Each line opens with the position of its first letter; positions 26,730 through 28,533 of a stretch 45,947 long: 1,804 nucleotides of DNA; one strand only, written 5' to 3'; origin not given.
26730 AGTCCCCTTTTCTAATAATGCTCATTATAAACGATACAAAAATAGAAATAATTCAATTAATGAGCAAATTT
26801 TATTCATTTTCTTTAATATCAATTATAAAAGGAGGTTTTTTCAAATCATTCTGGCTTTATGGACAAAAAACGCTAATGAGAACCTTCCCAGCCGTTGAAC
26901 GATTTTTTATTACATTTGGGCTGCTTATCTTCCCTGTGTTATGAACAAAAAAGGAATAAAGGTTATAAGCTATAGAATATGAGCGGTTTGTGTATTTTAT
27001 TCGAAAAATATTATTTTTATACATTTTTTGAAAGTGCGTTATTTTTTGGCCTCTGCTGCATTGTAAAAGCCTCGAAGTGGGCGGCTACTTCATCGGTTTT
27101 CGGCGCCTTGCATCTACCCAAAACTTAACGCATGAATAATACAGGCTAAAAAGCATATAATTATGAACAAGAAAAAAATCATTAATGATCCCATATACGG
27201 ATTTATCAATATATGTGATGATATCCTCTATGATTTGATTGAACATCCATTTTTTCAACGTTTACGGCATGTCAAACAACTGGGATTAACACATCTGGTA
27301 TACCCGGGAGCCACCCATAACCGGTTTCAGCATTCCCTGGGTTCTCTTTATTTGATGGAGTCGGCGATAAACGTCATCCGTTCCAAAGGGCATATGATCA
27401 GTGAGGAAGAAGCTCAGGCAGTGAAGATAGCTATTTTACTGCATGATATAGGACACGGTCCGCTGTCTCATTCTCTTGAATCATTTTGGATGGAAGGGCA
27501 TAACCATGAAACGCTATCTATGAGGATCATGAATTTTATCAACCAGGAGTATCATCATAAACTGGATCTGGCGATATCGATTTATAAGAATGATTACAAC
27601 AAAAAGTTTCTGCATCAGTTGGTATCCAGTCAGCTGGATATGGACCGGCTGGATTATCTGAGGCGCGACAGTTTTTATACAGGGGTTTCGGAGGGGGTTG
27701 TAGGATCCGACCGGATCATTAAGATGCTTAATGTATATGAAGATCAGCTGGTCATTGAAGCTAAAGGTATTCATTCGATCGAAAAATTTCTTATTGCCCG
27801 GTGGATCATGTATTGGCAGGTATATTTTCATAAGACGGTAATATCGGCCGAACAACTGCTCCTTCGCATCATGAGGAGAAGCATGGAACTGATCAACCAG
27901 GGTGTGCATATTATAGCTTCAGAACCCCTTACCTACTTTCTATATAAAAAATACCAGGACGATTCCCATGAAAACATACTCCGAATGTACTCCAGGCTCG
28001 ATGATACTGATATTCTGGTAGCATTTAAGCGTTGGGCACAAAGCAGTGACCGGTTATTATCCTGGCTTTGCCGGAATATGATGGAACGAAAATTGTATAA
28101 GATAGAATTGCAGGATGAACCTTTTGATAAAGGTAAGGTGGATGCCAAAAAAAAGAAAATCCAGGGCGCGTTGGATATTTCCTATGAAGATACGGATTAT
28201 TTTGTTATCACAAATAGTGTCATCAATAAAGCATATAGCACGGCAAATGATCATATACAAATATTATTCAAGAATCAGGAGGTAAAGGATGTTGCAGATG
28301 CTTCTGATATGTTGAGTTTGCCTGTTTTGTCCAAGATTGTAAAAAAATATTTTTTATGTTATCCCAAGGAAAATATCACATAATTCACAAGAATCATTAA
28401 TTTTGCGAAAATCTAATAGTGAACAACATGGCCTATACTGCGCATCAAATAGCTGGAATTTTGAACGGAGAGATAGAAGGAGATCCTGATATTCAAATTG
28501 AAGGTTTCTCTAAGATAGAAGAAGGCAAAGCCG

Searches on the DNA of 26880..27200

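Call 68: search_rna_families(source=window, start=26880, end=27200, threshold=evalue, max_evalue=1)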
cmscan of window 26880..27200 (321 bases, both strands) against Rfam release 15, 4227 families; matches with E-value up to 1: 3.
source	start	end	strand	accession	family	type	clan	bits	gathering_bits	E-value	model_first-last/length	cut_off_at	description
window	27000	27034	+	RF03474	mir-4766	Gene; miRNA;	-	17.2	72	1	1-56/56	no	mir-4766 microRNA precursor family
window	26990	27094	+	RF02650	CncR1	Gene; sRNA;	-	13.2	76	0.95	1-213/213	no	Cag non-coding RNA1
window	26942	27093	+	RF01295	SCARNA7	Gene; snRNA; snoRNA; scaRNA;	-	11.1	65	0.88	1-330/330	no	Small Cajal body-specific RNA 7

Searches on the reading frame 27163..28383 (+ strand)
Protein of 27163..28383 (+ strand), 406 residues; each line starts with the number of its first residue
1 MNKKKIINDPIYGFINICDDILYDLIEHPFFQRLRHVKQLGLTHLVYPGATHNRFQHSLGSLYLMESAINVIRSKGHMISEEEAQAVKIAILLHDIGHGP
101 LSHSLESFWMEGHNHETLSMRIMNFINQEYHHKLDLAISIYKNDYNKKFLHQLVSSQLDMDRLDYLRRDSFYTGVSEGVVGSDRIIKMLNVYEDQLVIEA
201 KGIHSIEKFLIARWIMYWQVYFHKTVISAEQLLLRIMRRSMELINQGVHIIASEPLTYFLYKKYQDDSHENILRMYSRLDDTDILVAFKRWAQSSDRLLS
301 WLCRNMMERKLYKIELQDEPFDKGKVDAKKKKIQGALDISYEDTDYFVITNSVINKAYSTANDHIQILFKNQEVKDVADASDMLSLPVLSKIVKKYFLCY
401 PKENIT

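Call 27: find_related_loci(query=window:27163-28383:+, collection=genome_contigs, flank=3000)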
Query window:27163-28383:+ (406 aa) in genome_contigs; peptide patterns used: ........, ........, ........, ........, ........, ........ (x = any residue, [..] = any of these).
226 stretches matched a pattern; 117 encode a relative of the query (tblastn E <= 1e-3); the best 80 are kept; 80 distinct loci.
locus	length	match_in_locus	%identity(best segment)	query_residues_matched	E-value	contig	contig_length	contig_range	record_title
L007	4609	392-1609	76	1-406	0e+0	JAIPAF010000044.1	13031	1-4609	MAG: Bacteroidales bacterium isolate Tobar15.5-16.5m-G5 Tobar15-5-16-5m-C3512, whole genome shotgun sequence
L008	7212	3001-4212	74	1-404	0e+0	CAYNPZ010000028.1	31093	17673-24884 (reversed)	MAG TPA_asm: uncultured Bacteroidales bacterium isolate SRP185896_co1_105 genome assembly, contig: NODE_525_length_31093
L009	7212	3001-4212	74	1-404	0e+0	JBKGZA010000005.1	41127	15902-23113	MAG: Bacteroidales bacterium isolate C4M09_3 NODE_128_length_41127_cov_10.423500, whole genome shotgun sequence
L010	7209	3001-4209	73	1-403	0e+0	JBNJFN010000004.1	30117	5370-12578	MAG: Bacteroidota bacterium isolate Y22_60dBSe2.bin.74 NODE_1345_length_30117_cov_13.777733, whole genome shotgun sequen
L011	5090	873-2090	68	1-406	0e+0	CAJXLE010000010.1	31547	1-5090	MAG TPA_asm: uncultured Bacteroidetes bacterium isolate SRR6193124_bin.34_MetaBAT_v2.12.1_MAG genome assembly, contig: N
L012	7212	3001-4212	65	1-404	0e+0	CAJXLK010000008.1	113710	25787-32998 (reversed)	MAG TPA_asm: uncultured Bacteroidetes bacterium isolate SRR6193124_bin.32_MetaBAT_v2.12.1_MAG genome assembly, contig: N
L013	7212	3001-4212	66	1-404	0e+0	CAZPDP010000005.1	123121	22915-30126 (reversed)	MAG TPA_asm: uncultured Bacteroidales bacterium isolate binchicken_co17_460 genome assembly, contig: NODE_386_length_123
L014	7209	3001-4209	66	1-403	0e+0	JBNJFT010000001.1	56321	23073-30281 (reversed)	MAG: Bacteroidota bacterium isolate Y22_60dBSe2.bin.25 NODE_416_length_56321_cov_26.392409, whole genome shotgun sequenc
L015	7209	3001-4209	65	1-403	5e-180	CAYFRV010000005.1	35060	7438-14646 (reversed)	MAG TPA_asm: uncultured Bacteroidales bacterium isolate ERP107533_co1_77 genome assembly, contig: NODE_511_length_35060_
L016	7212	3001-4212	64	1-404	2e-178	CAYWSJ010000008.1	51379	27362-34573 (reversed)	MAG TPA_asm: uncultured Bacteroidales bacterium isolate binchicken_co13_419 genome assembly, contig: NODE_605_length_513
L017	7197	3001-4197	65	6-404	3e-175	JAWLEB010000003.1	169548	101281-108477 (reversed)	MAG: Bacteroidales bacterium isolate 20BLK6-1.bin.33 NODE_9_length_169548_cov_11.393198, whole genome shotgun sequence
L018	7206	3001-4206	63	1-402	7e-173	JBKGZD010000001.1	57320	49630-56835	MAG: Bacteroidales bacterium isolate C4M09_5 NODE_50_length_57320_cov_31.177229, whole genome shotgun sequence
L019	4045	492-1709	55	1-403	2e-150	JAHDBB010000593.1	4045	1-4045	MAG: Chitinophagales bacterium isolate MAG-100 RZ_57479, whole genome shotgun sequence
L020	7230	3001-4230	54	1-403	7e-146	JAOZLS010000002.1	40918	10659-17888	MAG: Bacteroidales bacterium isolate GMC10.metabat2.88 NODE_223_length_40918_cov_8.808139, whole genome shotgun sequence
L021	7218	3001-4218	53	1-403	2e-143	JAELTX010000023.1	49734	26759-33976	Pedobacter sp. ASV17 NODE_23_length_49761_cov_13.495003, whole genome shotgun sequence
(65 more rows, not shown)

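Call 73: search_protein_families(library=pfam, proteins=[window:27163-28383:+])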
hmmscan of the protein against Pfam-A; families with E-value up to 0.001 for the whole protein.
window:27163-28383:+ (406 aa): 2 families
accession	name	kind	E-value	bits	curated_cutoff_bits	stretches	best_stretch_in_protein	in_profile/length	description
PF19276.4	HD_assoc_2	-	5.5e-12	46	23.1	1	183-242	4-63/222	HD associated region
PF01966.28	HD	-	1.9e-06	28.6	22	1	54-122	1-65/116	HD domain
